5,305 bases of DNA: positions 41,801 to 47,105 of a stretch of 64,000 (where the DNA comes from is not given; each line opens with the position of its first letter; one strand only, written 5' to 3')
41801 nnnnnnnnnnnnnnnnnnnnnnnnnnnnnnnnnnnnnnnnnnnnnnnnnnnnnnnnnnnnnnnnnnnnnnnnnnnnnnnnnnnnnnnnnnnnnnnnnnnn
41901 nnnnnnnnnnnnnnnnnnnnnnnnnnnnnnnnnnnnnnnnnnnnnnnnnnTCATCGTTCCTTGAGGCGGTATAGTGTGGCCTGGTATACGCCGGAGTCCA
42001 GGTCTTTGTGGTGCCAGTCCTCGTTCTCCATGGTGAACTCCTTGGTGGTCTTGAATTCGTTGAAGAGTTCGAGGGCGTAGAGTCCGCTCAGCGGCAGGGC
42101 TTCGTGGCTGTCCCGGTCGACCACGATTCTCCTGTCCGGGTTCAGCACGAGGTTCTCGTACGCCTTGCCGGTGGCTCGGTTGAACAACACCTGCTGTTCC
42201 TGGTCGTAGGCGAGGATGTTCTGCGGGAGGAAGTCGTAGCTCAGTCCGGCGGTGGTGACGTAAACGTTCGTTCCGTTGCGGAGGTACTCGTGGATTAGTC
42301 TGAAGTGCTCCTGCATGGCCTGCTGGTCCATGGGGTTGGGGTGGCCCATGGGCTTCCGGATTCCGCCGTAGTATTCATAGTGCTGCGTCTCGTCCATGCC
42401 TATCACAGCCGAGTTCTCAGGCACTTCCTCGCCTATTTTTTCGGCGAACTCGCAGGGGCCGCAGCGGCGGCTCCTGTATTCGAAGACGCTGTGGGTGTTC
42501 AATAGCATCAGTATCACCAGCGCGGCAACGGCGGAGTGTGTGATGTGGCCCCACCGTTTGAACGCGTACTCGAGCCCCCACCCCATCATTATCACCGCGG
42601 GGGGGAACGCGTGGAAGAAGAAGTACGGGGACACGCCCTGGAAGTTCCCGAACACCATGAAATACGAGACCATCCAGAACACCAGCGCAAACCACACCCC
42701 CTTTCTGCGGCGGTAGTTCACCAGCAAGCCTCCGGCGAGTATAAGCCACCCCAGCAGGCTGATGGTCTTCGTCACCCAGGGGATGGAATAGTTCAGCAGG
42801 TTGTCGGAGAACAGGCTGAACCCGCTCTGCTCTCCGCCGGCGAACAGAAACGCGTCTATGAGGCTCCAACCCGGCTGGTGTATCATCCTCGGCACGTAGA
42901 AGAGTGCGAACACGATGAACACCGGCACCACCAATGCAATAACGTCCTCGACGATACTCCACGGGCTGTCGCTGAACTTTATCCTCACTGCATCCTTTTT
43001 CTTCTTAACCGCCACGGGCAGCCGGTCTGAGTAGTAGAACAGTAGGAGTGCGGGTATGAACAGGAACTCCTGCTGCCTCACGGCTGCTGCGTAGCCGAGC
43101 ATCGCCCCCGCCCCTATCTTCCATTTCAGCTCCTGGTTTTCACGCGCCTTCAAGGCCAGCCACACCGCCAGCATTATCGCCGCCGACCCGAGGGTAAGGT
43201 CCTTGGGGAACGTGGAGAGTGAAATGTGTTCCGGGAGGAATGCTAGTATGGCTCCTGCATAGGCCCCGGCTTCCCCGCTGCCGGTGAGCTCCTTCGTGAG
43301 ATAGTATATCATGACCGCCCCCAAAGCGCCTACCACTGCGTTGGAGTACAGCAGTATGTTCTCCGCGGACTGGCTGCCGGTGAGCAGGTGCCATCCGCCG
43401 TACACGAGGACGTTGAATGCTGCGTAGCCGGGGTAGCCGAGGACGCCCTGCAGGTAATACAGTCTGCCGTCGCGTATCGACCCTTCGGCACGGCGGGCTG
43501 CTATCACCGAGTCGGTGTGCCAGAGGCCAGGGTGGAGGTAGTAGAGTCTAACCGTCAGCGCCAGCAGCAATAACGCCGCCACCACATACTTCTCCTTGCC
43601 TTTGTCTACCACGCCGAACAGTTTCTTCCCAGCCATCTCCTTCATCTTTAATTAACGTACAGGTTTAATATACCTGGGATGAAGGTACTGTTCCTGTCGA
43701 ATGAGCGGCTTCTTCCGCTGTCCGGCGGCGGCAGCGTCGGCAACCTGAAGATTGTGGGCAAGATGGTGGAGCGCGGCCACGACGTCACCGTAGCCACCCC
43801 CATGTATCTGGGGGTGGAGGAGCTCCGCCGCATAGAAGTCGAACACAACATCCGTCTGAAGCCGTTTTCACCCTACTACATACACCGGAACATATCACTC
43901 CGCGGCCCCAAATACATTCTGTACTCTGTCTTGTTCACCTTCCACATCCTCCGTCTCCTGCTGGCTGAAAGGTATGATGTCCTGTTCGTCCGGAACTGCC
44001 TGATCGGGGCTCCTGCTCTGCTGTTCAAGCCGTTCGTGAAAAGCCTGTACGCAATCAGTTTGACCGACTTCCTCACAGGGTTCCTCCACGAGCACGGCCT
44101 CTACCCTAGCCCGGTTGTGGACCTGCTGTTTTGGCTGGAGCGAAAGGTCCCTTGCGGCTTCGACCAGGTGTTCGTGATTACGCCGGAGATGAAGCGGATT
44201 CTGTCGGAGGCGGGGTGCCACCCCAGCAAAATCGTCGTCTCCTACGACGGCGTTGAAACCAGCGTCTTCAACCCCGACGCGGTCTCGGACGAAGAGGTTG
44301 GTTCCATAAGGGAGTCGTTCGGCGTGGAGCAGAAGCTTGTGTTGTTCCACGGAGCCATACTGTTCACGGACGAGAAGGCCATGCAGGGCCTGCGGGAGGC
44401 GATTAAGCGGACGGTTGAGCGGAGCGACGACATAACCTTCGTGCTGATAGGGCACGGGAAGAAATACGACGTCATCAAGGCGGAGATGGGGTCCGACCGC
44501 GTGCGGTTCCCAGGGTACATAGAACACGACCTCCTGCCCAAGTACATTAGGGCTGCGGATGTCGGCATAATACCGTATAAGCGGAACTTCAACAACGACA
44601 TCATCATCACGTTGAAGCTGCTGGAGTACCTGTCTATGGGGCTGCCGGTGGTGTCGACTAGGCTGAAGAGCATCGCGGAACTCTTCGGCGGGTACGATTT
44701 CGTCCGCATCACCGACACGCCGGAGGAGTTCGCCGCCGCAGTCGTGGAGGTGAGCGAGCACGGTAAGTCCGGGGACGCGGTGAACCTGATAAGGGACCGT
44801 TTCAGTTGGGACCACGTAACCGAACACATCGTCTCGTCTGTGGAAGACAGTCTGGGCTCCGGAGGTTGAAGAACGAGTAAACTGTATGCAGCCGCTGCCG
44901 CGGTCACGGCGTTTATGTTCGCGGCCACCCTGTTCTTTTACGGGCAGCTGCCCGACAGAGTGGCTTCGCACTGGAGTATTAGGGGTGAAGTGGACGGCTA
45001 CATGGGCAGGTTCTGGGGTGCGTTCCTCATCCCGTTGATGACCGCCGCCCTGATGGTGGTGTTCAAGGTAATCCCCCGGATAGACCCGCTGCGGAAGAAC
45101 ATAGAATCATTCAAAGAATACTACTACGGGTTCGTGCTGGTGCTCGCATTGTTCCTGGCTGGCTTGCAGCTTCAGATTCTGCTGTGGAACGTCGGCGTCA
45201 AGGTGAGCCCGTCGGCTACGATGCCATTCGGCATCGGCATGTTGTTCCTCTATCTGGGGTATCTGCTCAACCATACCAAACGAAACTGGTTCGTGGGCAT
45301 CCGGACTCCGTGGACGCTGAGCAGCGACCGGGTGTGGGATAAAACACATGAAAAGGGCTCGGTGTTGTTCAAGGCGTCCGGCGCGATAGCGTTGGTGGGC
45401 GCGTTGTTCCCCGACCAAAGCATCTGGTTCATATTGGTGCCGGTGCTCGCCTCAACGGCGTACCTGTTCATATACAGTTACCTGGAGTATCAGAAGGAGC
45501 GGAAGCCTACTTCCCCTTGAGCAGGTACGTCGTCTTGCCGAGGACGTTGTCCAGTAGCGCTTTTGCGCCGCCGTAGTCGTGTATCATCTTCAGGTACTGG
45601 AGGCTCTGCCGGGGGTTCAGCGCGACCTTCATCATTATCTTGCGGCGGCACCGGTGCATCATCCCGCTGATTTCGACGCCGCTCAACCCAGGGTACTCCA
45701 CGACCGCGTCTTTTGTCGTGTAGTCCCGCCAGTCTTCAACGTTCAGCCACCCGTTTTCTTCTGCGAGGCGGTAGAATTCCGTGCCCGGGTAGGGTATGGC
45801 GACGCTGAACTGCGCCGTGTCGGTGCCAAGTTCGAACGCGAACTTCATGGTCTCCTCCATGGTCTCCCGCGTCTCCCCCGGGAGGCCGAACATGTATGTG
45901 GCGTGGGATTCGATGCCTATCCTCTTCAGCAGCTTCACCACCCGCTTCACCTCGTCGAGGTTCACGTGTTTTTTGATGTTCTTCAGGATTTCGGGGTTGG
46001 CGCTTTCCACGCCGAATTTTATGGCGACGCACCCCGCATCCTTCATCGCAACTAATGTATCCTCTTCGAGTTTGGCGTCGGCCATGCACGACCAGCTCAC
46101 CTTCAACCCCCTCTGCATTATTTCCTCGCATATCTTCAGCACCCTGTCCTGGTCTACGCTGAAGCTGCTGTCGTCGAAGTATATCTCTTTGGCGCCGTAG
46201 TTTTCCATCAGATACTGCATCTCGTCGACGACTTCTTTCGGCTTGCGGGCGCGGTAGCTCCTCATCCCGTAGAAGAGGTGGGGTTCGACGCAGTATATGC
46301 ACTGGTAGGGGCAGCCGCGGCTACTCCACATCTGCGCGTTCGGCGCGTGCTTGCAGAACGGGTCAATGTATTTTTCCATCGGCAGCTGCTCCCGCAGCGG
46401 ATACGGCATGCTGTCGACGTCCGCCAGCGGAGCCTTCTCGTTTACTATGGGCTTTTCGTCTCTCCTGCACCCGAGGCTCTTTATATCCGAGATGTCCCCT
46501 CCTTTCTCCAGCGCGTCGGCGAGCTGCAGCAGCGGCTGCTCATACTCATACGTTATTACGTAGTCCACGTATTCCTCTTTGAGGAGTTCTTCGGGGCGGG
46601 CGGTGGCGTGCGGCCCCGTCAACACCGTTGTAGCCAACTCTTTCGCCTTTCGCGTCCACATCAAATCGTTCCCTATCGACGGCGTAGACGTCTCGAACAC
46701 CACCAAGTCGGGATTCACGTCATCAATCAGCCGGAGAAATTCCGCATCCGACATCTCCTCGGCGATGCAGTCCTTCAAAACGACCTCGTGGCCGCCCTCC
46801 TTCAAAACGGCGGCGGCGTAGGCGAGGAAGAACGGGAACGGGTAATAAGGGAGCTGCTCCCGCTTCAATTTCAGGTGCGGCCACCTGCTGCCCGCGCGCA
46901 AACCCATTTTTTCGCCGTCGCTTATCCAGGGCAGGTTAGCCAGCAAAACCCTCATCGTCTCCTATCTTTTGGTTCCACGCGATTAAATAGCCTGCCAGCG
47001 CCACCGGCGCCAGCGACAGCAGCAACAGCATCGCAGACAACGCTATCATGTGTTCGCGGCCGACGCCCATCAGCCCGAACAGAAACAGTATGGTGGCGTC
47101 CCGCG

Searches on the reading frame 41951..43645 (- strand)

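Call 8: search_protein_families(library=pfam, proteins=[window:41951-43645:-], max_evalue=0.001)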
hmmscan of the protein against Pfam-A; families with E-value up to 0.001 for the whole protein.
window:41951-43645:- (564 aa): 2 families
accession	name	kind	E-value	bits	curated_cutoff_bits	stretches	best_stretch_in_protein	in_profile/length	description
PF13231.12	PMT_2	-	1e-11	45.8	26.1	1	86-207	14-132/160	Dolichyl-phosphate-mannose-protein mannosyltransferase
PF02366.24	PMT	-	4.5e-05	23.6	22.7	1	101-254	88-242/245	Dolichyl-phosphate-mannose-protein mannosyltransferase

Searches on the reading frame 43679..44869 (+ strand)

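Call 8: search_protein_families(library=pfam, proteins=[window:43679-44869:+], max_evalue=0.001)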
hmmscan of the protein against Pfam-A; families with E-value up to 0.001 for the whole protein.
window:43679-44869:+ (396 aa): 5 families
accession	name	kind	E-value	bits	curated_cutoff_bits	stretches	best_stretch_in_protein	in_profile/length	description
PF13692.12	Glyco_trans_1_4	-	7.8e-21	75.3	27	1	219-359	2-140/142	Glycosyl transferases group 1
PF13439.12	Glyco_transf_4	-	3e-15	57.1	28.5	1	16-195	2-169/170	Glycosyltransferase Family 4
PF13579.12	Glyco_trans_4_4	-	4.9e-12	46.9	29.7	1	16-187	1-154/158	Glycosyl transferase 4-like domain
PF00534.26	Glycos_transf_1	-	2.9e-11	43.7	26.4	1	217-362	14-159/172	Glycosyl transferases group 1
PF13524.12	Glyco_trans_1_2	-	5.3e-07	30.1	25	1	242-383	5-137/144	Glycosyl transferase-like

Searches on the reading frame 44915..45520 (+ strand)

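Call 47: search_protein_families(library=pfam, proteins=[window:44915-45520:+], max_evalue=0.0001)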
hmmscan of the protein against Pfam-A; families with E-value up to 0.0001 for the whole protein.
window:44915-45520:+ (201 aa): 2 families
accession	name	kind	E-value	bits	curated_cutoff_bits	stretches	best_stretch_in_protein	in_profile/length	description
PF13630.11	SdpI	-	1.6e-17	63.8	28.2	1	122-187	3-70/71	SdpI/YfhL protein family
PF07853.16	DUF1648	-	1.1e-16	60.7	28.7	1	1-43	6-48/49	Domain of unknown function (DUF1648)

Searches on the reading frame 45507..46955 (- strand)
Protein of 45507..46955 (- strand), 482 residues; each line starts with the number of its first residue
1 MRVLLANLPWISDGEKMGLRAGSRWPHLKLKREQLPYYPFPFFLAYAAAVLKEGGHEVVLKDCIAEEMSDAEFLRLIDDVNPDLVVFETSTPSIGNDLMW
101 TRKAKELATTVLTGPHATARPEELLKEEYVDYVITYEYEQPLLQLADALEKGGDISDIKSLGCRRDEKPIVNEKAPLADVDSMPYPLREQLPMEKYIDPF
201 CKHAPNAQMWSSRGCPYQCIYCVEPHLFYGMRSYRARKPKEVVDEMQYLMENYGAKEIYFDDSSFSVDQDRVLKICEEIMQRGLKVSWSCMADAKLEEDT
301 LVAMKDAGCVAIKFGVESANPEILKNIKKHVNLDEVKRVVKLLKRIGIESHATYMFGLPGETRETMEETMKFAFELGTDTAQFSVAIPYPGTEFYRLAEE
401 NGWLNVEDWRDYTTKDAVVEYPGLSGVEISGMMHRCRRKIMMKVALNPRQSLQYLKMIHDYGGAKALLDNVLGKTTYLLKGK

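Call 8: search_protein_families(library=pfam, proteins=[window:45507-46955:-], max_evalue=0.001)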
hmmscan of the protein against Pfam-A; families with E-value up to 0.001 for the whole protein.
window:45507-46955:- (482 aa): 2 families
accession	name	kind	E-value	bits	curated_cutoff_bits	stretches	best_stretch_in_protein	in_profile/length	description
PF04055.27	Radical_SAM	-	9.9e-25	88.1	29.5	1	212-373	4-166/166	Radical SAM superfamily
PF02310.24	B12-binding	-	5.4e-13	49.3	32.1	1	40-145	13-120/121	B12 binding domain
